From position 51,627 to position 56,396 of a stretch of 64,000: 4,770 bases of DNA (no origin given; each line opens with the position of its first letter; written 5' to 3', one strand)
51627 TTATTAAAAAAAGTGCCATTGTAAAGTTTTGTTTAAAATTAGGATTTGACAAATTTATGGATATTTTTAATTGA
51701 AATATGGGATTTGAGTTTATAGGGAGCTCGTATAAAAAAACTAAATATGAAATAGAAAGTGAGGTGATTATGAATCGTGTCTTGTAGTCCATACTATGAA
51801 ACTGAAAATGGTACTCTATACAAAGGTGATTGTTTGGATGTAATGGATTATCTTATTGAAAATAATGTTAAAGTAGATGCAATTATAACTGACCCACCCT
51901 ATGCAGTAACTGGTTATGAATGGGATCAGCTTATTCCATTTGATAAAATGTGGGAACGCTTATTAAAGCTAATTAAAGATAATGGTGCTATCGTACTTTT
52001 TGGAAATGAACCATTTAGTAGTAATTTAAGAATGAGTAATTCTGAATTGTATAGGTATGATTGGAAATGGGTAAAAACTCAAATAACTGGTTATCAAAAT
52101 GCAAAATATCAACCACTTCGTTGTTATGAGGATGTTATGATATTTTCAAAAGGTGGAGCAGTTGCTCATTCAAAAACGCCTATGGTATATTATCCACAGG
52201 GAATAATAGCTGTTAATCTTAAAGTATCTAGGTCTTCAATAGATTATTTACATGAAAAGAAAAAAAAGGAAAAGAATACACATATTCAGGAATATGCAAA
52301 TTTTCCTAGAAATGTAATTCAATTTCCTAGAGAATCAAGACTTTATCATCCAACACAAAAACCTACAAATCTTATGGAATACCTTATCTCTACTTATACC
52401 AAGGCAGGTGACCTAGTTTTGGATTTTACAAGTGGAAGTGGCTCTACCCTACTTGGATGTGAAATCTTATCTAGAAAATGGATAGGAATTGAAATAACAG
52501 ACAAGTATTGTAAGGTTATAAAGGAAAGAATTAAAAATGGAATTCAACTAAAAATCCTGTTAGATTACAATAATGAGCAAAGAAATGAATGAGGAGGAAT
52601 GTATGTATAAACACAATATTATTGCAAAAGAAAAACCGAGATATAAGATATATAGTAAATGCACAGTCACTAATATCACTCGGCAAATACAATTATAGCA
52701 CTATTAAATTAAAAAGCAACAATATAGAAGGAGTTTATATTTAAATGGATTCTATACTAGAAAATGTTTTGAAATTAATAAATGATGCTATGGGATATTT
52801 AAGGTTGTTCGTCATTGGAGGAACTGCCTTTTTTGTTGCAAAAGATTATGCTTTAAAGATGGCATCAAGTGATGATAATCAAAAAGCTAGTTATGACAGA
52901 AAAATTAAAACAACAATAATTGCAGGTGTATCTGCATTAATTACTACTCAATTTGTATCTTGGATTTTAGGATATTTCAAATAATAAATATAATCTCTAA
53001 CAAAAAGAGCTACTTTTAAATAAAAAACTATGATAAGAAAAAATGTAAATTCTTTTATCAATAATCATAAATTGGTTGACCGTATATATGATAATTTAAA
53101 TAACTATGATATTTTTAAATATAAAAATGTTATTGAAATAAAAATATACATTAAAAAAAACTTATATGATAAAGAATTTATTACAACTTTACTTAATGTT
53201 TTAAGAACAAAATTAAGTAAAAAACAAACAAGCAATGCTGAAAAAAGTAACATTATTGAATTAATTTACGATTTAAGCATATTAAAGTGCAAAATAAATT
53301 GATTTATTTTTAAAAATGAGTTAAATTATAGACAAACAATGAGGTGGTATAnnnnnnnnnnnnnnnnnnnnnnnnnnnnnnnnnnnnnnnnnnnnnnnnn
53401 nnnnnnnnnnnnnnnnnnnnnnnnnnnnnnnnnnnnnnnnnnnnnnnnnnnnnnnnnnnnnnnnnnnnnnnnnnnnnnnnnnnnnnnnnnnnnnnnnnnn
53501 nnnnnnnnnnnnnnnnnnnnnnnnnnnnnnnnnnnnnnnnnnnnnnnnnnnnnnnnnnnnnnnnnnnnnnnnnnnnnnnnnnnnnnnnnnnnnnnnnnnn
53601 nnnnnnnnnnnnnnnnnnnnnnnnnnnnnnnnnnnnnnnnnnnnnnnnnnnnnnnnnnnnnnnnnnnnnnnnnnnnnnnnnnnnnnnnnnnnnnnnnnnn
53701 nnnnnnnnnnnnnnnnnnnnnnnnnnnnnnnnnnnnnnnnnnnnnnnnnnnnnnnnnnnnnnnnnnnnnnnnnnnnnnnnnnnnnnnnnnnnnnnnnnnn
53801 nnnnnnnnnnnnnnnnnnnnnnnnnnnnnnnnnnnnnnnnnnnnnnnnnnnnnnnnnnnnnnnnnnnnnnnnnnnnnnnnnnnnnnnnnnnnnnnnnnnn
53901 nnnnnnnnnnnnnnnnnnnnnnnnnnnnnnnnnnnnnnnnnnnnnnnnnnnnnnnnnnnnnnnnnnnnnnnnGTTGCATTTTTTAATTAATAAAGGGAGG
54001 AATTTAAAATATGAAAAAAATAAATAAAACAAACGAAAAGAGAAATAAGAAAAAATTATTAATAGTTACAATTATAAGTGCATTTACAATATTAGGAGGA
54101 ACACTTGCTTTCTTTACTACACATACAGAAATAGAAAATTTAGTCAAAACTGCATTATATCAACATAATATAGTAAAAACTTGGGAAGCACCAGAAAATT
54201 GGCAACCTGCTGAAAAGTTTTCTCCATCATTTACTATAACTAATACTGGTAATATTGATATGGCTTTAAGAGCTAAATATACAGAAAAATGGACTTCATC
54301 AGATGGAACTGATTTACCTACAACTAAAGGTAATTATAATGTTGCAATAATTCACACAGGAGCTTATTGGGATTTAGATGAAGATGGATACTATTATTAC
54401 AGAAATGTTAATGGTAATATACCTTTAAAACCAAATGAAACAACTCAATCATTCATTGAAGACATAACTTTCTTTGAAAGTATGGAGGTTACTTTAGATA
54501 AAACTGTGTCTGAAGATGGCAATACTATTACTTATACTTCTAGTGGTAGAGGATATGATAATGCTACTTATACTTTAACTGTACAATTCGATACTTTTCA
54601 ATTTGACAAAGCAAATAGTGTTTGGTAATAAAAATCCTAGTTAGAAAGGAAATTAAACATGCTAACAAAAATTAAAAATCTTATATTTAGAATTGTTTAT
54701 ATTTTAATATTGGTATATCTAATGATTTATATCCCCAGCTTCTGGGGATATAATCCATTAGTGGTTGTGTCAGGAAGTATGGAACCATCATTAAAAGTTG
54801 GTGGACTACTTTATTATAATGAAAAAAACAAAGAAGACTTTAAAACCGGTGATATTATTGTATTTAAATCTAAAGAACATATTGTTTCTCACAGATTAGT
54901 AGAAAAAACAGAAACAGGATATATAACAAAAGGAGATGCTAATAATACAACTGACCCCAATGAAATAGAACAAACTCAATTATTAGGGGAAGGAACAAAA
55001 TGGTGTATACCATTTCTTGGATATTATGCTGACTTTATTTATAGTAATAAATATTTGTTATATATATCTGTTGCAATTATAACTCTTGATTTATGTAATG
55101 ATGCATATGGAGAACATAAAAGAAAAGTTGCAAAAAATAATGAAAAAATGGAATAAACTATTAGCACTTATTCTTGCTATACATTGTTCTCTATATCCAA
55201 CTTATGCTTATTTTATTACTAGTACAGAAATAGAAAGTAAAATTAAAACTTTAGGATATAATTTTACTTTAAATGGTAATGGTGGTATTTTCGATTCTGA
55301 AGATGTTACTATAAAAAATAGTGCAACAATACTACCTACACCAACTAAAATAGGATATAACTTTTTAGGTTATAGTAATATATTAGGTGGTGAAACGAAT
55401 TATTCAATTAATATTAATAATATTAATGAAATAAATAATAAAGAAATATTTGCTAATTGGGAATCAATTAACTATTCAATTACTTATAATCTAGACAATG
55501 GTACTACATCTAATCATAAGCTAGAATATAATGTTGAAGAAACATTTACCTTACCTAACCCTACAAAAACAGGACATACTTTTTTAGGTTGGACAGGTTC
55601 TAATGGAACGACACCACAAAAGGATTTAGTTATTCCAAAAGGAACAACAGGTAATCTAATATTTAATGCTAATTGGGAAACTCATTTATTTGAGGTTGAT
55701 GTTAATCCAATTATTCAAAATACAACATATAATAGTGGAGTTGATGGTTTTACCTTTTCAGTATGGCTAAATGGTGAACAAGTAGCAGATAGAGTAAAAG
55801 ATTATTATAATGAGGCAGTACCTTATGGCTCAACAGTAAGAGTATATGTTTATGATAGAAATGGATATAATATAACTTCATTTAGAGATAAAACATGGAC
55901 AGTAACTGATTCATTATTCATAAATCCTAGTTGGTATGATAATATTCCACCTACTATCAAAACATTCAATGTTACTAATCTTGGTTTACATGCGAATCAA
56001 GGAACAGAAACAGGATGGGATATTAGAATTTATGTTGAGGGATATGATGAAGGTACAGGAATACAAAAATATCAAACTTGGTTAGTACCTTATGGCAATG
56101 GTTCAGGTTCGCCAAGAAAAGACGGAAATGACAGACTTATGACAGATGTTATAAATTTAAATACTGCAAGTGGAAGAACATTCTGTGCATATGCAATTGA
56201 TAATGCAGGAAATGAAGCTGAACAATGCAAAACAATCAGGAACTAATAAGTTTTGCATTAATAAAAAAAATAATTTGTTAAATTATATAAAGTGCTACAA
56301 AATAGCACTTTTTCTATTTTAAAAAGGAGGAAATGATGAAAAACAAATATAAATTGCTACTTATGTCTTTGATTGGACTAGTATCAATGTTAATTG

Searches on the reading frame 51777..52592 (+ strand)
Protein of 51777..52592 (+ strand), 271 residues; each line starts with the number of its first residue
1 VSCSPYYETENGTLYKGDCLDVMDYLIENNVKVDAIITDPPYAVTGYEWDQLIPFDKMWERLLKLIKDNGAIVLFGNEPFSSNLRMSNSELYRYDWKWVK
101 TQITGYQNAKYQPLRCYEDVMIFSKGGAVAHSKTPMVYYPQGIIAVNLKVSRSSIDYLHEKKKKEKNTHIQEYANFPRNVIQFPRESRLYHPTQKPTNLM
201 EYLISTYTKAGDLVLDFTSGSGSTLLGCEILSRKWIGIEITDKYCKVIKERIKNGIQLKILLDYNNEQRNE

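Call 79: search_protein_families(library=pfam, proteins=[window:51777-52592:+], max_evalue=0.001)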
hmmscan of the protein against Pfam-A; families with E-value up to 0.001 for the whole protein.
window:51777-52592:+ (271 aa): 2 families
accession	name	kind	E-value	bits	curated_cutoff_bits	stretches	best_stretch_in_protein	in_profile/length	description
PF01555.25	N6_N4_Mtase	-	2.5e-28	100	26.7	1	33-250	1-221/221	DNA methylase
PF03602.21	Cons_hypoth95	-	0.00012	22.2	24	0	212-253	43-85/182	Conserved hypothetical protein 95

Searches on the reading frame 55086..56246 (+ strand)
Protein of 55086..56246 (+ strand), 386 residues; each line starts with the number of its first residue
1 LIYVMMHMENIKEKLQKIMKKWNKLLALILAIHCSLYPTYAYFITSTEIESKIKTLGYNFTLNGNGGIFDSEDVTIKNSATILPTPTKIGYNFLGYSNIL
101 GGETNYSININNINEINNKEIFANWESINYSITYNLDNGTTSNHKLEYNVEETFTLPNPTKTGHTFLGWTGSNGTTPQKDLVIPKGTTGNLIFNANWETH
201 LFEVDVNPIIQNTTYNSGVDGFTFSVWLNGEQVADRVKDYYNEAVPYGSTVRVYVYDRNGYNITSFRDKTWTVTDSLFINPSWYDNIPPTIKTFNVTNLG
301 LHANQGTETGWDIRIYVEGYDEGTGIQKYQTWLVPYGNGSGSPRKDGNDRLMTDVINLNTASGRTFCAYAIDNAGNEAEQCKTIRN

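Call 79: search_protein_families(library=pfam, proteins=[window:55086-56246:+], max_evalue=0.001)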
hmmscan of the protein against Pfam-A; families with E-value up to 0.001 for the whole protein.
window:55086-56246:+ (386 aa): 1 family
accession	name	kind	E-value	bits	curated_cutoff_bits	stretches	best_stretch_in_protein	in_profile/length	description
PF09479.16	Flg_new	-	6.6e-13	49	27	2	130-195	1-64/65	Listeria-Bacteroides repeat domain (List_Bact_rpt)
